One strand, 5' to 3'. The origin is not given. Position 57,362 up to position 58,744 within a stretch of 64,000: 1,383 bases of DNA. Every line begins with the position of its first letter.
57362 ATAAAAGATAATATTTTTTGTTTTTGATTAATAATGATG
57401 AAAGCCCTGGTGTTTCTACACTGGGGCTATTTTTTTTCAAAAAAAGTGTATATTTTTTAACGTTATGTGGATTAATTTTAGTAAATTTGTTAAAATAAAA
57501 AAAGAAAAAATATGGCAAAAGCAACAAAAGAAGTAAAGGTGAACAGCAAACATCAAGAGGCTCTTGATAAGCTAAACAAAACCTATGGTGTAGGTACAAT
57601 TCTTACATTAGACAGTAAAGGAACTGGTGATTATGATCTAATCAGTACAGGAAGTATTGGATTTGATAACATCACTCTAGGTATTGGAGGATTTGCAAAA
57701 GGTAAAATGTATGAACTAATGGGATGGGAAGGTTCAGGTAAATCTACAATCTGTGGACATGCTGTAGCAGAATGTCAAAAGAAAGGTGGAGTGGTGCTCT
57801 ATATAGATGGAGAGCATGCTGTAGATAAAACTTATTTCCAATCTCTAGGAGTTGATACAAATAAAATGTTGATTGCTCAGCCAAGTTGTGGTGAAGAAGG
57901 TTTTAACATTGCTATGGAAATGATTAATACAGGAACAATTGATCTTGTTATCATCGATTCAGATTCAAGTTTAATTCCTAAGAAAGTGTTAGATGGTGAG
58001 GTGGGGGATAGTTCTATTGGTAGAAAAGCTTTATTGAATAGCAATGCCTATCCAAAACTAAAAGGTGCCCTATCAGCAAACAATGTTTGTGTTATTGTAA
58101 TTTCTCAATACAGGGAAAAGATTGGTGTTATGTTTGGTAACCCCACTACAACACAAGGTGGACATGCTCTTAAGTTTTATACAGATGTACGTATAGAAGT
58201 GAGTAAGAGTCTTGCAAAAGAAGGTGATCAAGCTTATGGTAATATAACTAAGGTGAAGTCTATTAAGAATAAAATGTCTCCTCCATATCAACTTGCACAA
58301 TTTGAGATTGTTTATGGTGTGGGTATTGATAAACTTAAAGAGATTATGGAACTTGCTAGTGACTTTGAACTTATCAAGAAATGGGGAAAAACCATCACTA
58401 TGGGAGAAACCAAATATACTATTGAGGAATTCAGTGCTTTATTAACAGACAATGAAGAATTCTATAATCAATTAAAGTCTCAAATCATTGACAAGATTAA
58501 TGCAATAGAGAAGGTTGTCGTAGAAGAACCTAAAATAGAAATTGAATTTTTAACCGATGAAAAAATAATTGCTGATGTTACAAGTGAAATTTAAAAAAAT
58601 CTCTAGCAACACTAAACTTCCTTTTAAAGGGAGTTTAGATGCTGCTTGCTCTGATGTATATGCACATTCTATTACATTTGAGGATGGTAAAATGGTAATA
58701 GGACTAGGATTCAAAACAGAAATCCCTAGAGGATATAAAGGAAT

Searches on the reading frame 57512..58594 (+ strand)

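Call 77: search_protein_families(library=phrogs, proteins=[window:57512-58594:+], max_evalue=0.001)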
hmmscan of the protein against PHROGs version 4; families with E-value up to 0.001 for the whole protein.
window:57512-58594:+ (360 aa): 5 families
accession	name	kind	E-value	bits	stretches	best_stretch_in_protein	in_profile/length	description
phrog_97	-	other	5.1e-67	228.2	2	1-249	1-268/506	UvsX-like recombinase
phrog_8337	-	DNA, RNA and nucleotide metabolism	4.4e-22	79.8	1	3-237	10-248/273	DNA repair protein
phrog_9666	-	unknown function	2.5e-20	73.3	1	176-311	611-749/779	-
phrog_19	-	DNA, RNA and nucleotide metabolism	2.1e-08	34.5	1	37-104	328-393/621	DnaB-like replicative helicase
phrog_239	-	DNA, RNA and nucleotide metabolism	6.2e-06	26.4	1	51-124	345-419/801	DNA primase/helicase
